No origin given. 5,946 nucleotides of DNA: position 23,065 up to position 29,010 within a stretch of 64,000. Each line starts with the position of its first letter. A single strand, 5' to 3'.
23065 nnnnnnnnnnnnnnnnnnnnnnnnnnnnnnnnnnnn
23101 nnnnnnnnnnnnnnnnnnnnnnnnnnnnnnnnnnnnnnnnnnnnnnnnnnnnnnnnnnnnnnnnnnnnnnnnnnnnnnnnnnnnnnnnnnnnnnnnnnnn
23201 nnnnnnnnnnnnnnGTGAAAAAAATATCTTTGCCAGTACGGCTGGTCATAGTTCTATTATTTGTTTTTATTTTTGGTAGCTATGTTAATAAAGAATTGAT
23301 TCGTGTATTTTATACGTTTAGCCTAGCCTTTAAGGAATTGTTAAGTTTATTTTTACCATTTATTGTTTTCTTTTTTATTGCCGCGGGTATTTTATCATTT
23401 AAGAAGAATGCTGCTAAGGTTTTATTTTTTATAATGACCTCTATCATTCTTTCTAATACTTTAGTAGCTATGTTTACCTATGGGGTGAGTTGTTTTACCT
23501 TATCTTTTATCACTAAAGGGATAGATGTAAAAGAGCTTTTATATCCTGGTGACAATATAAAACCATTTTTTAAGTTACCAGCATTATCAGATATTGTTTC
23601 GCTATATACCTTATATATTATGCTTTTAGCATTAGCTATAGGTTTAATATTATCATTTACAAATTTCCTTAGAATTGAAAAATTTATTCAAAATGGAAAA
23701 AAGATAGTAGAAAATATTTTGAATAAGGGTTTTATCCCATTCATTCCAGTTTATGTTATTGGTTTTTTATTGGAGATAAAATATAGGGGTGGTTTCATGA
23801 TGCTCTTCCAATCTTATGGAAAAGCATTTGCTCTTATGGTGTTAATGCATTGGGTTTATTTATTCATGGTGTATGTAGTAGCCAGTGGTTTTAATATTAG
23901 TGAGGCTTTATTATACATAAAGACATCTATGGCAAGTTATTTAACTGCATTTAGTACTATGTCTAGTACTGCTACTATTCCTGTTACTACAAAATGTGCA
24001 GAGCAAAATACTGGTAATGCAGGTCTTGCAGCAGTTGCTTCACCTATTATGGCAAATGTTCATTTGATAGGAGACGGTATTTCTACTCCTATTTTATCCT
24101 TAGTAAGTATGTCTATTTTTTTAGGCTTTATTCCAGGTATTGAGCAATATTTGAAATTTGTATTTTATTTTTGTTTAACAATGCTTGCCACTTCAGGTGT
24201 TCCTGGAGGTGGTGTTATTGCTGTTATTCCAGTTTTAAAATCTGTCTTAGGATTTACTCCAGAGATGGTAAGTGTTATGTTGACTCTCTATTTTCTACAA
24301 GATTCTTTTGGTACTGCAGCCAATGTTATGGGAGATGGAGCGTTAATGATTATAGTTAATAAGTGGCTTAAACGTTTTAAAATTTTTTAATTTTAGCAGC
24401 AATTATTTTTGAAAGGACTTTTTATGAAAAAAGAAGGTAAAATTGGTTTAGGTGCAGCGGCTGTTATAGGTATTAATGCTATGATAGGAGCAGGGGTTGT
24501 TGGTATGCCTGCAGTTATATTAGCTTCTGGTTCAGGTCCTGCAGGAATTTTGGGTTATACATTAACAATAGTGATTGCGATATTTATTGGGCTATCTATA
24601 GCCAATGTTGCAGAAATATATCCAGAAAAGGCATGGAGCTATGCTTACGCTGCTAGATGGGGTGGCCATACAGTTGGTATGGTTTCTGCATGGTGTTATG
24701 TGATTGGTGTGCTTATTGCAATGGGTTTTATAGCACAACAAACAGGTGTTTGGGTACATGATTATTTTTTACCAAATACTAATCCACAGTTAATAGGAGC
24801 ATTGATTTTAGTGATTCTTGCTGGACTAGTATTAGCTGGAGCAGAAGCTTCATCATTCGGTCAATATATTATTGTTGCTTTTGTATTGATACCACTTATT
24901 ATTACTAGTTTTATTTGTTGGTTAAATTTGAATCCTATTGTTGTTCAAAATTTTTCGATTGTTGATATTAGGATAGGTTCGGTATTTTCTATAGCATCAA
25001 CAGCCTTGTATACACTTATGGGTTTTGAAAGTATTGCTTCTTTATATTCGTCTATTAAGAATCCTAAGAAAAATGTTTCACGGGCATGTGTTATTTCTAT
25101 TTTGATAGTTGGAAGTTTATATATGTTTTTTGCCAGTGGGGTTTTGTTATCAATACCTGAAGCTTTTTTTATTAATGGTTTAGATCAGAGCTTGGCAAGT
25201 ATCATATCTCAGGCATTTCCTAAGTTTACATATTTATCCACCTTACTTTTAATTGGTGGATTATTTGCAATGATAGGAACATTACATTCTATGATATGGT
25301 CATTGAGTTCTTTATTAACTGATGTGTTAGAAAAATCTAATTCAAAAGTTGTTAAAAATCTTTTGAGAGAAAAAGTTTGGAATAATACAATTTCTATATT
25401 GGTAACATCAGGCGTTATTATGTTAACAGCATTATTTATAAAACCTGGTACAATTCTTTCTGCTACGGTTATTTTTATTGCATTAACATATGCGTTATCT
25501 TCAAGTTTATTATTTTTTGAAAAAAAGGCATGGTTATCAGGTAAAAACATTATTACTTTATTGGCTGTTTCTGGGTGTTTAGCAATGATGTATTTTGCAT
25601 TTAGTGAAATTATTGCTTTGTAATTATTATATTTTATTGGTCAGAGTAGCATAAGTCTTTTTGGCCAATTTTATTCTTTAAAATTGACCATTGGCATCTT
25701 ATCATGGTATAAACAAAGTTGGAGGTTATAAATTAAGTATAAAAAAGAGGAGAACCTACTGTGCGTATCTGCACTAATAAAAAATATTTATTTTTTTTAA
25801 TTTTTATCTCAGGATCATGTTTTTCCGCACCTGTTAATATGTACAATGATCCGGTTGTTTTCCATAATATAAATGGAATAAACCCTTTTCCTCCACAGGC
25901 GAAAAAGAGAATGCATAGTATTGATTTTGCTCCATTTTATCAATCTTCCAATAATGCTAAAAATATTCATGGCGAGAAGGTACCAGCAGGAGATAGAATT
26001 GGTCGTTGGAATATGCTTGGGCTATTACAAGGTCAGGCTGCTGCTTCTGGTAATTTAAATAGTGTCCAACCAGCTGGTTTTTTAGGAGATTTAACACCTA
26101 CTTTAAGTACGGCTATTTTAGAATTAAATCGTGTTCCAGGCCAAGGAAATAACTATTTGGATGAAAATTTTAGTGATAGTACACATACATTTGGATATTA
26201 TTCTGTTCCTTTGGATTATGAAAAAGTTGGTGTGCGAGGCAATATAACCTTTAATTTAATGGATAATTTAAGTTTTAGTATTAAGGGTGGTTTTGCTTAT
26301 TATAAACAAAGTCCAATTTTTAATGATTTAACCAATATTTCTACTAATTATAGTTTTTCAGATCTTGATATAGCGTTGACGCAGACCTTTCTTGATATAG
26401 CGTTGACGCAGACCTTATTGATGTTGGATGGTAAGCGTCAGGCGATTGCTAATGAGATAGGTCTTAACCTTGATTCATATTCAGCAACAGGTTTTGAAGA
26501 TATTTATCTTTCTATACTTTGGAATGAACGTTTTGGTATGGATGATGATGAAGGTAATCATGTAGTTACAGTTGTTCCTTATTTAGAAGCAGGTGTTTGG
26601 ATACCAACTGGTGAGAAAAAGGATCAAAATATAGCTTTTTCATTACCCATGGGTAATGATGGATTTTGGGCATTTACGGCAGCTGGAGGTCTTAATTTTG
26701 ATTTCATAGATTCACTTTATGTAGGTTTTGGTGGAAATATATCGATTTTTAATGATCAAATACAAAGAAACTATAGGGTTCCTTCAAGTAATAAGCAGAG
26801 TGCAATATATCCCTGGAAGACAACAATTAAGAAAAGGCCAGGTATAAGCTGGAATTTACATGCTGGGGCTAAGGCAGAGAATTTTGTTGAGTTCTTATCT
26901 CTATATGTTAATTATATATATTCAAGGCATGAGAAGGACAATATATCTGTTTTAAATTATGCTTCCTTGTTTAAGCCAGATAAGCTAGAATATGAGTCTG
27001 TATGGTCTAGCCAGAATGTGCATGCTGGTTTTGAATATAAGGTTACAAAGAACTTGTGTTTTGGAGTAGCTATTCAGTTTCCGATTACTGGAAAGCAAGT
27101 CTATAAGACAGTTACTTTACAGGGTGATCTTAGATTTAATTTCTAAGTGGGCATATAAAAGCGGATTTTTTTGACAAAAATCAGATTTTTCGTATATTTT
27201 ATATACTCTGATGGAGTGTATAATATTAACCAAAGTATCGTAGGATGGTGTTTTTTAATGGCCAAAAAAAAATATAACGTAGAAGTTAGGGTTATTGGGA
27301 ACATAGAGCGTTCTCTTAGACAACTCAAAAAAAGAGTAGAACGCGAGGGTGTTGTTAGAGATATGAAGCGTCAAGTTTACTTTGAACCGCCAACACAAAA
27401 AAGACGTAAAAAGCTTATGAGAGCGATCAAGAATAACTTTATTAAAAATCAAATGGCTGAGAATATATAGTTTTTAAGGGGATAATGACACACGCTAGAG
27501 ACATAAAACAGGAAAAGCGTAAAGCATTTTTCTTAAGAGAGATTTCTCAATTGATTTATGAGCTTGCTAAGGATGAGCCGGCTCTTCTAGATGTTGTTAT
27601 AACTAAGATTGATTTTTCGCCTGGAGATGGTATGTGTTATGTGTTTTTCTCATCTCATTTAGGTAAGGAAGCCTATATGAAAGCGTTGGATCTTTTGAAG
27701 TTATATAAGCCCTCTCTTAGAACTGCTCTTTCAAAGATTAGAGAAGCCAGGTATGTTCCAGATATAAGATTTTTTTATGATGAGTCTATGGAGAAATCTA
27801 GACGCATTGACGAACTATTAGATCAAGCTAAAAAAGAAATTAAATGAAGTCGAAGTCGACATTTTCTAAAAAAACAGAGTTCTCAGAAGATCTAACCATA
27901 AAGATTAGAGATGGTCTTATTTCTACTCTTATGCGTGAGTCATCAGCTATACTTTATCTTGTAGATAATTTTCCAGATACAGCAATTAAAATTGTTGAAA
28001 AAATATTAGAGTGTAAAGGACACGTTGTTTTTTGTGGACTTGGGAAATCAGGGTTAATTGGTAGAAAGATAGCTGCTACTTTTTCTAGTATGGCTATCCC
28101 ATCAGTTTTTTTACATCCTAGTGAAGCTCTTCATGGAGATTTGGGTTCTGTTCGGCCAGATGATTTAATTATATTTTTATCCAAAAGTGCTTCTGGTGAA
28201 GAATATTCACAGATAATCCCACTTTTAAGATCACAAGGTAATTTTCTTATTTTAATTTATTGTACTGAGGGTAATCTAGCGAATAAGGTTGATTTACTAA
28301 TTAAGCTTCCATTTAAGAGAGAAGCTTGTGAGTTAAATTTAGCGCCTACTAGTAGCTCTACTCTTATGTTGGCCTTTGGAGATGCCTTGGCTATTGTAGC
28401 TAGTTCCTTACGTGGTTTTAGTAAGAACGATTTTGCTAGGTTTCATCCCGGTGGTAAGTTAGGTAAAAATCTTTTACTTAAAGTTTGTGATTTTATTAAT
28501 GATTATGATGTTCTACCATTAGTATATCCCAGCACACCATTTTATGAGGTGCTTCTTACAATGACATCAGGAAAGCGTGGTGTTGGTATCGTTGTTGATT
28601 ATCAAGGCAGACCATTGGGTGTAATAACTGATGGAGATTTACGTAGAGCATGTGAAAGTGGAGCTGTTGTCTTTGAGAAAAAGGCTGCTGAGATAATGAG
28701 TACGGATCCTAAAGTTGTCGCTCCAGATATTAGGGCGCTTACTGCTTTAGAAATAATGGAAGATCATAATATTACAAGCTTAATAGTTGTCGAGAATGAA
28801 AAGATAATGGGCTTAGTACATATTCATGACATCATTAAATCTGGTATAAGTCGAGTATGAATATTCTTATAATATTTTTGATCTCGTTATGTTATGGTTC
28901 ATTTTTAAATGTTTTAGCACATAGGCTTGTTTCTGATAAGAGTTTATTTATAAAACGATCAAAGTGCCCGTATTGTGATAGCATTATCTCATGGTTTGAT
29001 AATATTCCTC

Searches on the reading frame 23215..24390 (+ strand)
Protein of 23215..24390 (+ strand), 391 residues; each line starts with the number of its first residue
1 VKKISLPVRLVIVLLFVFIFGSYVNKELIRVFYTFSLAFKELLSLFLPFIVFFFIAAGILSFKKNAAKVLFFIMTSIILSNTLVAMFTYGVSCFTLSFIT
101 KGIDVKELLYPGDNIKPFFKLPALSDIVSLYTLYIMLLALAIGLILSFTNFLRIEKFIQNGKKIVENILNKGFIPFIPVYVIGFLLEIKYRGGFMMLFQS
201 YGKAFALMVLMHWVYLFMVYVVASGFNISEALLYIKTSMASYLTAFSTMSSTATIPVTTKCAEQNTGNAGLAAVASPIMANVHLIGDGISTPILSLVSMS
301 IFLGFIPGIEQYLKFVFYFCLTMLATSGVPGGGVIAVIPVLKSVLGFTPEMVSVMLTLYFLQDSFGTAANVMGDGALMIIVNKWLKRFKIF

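Call 7: search_protein_families(library=pfam, proteins=[window:23215-24390:+])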
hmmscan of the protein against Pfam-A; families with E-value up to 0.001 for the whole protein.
window:23215-24390:+ (391 aa): 1 family
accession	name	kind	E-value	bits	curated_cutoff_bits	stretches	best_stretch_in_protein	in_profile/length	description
PF00375.23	SDF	-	5.4e-45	154.5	27.9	1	7-384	2-387/387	Sodium:dicarboxylate symporter family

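Call 11: find_related_loci(query=window:23215-24387:+, collection=genome_contigs, flank=4000)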
Query window:23215-24387:+ (391 aa) in genome_contigs; peptide patterns used: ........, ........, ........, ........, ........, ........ (x = any residue, [..] = any of these).
224 stretches matched a pattern, but none encodes a relative of the query by tblastn (E <= 1e-3).

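Call 12: find_homologous_proteins(query=window:23215-24387:+)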
Query window:23215-24387:+ (391 aa): 435 proteins with E <= 0.001 among 8000 candidates; the best 120 are listed.
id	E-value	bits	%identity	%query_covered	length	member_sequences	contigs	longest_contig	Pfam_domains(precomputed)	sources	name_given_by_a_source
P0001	5.1e-240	814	100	100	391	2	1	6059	PF00375.24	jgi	-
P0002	6.7e-140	485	61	99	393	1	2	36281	PF00375.24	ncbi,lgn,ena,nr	ncbi:cation:dicarboxylase symporter family transporter [Candidatus Babeliales bacterium]|nr:cation:d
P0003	2.0e-118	414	54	100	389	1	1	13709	PF00375.24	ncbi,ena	-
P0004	1.6e-117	411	54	99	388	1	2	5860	PF00375.24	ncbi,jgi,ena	-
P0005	2.7e-116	407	52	100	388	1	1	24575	PF00375.24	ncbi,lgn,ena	-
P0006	5.0e-116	406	53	100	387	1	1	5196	PF00375.24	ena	-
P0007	6.6e-116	406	54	100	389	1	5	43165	PF00375.24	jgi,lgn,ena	-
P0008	7.3e-116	406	52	99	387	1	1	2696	PF00375.24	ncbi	-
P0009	9.6e-115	402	55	100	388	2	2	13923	PF00375.24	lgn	-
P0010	6.2e-114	399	54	100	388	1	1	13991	PF00375.24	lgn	-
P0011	6.8e-114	399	52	100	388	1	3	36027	PF00375.24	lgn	-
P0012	7.3e-114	399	51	100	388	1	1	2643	PF00375.24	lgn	-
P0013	8.5e-114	399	54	100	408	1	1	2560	PF00375.24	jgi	-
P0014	8.8e-114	399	52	99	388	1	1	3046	PF00375.24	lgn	-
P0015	9.3e-114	399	53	100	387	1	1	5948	PF00375.24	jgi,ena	-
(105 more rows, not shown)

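Call 14: find_encoding_contigs(protein=P0002, flank=4000, max_places=4)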
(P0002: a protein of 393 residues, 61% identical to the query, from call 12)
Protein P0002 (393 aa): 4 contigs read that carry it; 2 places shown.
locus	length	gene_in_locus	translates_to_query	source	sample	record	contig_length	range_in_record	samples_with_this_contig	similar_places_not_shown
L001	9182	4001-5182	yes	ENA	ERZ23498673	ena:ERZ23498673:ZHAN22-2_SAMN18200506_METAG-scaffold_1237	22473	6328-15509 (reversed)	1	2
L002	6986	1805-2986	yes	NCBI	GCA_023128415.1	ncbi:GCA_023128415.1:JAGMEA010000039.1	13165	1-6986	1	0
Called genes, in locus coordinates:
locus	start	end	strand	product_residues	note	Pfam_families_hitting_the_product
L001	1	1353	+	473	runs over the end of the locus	PF00749:tRNA-synt_1c, PF19269:Anticodon_2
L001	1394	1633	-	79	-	-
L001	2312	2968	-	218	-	PF28019:HmpF (weak)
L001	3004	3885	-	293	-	PF00430:ATP-synt_B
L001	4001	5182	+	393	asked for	PF00375:SDF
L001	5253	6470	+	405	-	PF00324:AA_permease (weak), PF13520:AA_permease_2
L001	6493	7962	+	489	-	-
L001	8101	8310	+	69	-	PF01165:Ribosomal_S21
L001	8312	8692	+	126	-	PF02033:RBFA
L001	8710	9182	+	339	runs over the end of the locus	PF01380:SIS, PF00571:CBS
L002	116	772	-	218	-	PF28019:HmpF (weak)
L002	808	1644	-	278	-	PF00430:ATP-synt_B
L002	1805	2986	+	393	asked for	PF00375:SDF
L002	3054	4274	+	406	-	PF00324:AA_permease (weak), PF13520:AA_permease_2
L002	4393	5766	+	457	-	-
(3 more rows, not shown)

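Call 15: find_encoding_contigs(protein=P0001, flank=4000, max_places=4)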
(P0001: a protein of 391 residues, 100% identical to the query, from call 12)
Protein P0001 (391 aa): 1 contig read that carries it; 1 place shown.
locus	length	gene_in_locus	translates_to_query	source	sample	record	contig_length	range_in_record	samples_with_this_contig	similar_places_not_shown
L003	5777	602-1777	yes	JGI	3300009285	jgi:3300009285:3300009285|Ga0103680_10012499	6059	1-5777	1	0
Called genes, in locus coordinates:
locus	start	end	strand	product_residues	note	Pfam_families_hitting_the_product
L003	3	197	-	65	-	?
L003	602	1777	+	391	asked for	PF00375:SDF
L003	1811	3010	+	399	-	PF00324:AA_permease, PF13520:AA_permease_2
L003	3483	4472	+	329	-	-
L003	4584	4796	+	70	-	PF01165:Ribosomal_S21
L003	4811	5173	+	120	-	PF02033:RBFA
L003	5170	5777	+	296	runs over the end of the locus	?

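Call 44: find_related_loci(query=A3, collection=metagenome_contigs, flank=6000)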
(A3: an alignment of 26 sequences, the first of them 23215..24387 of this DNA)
Query A3 (391 aa) in metagenome_contigs; peptide patterns used: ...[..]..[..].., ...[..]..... (x = any residue, [..] = any of these).
600 stretches matched a pattern (row limit reached: there are more); 494 encode a relative of the query (tblastn E <= 1e-3); the best 80 are kept; 79 distinct loci.
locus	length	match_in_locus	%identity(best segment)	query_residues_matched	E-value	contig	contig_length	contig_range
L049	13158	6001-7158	56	1-390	4e-129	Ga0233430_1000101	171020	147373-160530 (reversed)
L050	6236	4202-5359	54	1-390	1e-128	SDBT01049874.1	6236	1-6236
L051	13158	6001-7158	54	1-390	5e-127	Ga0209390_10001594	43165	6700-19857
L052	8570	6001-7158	52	1-390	7e-126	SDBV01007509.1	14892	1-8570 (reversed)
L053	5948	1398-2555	53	1-390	5e-125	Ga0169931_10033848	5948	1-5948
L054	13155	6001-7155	54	2-390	1e-123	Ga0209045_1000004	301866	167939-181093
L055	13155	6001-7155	53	2-390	2e-121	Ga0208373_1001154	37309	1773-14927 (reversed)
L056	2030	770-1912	52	3-387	5e-129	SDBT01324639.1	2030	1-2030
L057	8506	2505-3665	52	2-390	2e-119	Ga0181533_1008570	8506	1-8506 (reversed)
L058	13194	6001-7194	51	1-390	4e-119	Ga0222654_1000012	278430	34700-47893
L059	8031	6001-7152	52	3-390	6e-119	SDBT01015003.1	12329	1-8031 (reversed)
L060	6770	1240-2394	52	3-390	1e-116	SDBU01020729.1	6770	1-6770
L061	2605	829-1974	51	5-390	5e-121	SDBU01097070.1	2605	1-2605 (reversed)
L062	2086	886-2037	52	3-390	6e-121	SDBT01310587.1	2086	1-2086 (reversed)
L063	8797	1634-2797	50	1-390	5e-114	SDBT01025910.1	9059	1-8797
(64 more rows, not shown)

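Call 76: search_protein_families(library=pfam, proteins=[L001:2312-2968:-, L001:3004-3885:-], max_evalue=0.1)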
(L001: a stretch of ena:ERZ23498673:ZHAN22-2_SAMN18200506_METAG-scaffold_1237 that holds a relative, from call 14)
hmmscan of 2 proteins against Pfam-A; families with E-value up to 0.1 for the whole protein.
L001:2312-2968:- (218 aa): 8 families
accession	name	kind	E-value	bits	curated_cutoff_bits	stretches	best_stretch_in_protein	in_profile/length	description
PF15960.10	DUF4763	-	0.0039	16.9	30.1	0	34-86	78-130/236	Domain of unknown function (DUF4763)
PF07926.17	TPR_MLP1_2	-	0.0056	17.1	36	0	42-92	65-115/129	TPR/MLP1/MLP2-like protein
PF12018.13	FAP206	-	0.019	14.8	33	1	3-87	9-95/272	Domain of unknown function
PF14712.11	Snapin_Pallidin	-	0.023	15.6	29.6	1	42-109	14-81/89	Snapin/Pallidin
PF10280.14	Med11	-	0.029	15.2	26.9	0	2-62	9-73/120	Mediator complex protein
PF06419.17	COG6_N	-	0.031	14.9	27.4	0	40-95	32-90/114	Conserved oligomeric complex COG6, N-terminal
PF05531.17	NPV_P10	-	0.046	14.7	29.8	0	140-176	23-59/75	Nucleopolyhedrovirus P10 protein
PF07889.17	DUF1664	-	0.1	13.1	34.6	0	42-112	42-116/124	Protein of unknown function (DUF1664)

L001:3004-3885:- (293 aa): 5 families
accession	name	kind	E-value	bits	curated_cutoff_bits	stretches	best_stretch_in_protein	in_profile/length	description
PF00430.23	ATP-synt_B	-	4.7e-09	36.8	28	1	21-114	6-97/132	ATP synthase B/B' CF(0)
PF05405.19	Mt_ATP-synt_B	-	0.0062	16.6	21.7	1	24-108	21-105/163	Mitochondrial ATP synthase B chain precursor (ATP-synt_B)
PF11740.13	KfrA_N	-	0.013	16.6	26.1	1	31-108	31-108/113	Plasmid replication region DNA-binding N-term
PF12732.12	YtxH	-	0.05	14.5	37.5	1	62-114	19-71/71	YtxH-like protein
PF08102.16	Antimicrobial_7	-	0.092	13.4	25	1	39-62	1-23/43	Scorpion antimicrobial peptide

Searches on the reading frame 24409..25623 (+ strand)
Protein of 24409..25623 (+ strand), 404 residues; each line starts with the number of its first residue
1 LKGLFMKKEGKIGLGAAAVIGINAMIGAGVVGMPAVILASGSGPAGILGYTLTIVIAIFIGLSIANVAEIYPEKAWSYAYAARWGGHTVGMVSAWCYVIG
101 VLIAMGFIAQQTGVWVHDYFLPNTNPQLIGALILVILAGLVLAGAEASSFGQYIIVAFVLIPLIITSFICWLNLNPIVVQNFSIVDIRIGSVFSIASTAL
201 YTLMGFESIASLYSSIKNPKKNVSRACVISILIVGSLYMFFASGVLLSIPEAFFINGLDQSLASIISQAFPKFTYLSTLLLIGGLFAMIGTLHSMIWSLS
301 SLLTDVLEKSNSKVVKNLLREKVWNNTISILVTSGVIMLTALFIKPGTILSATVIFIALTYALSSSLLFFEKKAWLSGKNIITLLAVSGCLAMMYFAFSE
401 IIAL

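Call 7: search_protein_families(library=pfam, proteins=[window:24409-25623:+])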
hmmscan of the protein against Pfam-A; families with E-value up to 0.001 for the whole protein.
window:24409-25623:+ (404 aa): 2 families
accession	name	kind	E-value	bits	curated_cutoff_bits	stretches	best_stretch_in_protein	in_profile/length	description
PF13520.12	AA_permease_2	-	2.1e-10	40.5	27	1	13-398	2-405/427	Amino acid permease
PF00324.27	AA_permease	-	2.1e-08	33.7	24.6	1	19-398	4-408/470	Amino acid permease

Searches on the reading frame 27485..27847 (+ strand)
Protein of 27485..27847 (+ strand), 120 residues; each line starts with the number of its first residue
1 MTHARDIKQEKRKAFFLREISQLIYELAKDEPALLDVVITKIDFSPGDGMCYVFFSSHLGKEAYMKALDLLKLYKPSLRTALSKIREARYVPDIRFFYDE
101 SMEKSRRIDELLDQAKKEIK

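Call 7: search_protein_families(library=pfam, proteins=[window:27485-27847:+])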
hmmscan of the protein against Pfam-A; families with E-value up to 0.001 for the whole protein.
window:27485-27847:+ (120 aa): 1 family
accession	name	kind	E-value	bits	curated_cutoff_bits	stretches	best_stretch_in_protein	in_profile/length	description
PF02033.23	RBFA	-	2e-15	57.4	34.7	1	9-112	2-105/105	Ribosome-binding factor A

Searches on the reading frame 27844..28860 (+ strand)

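Call 7: search_protein_families(library=pfam, proteins=[window:27844-28860:+])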
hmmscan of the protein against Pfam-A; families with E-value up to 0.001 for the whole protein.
window:27844-28860:+ (338 aa): 2 families
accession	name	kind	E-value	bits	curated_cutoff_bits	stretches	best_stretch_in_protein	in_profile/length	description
PF00571.33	CBS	-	7.8e-21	74.6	24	2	282-332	2-53/57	CBS domain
PF01380.27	SIS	-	4.7e-18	65.7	25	1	55-184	2-130/131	SIS domain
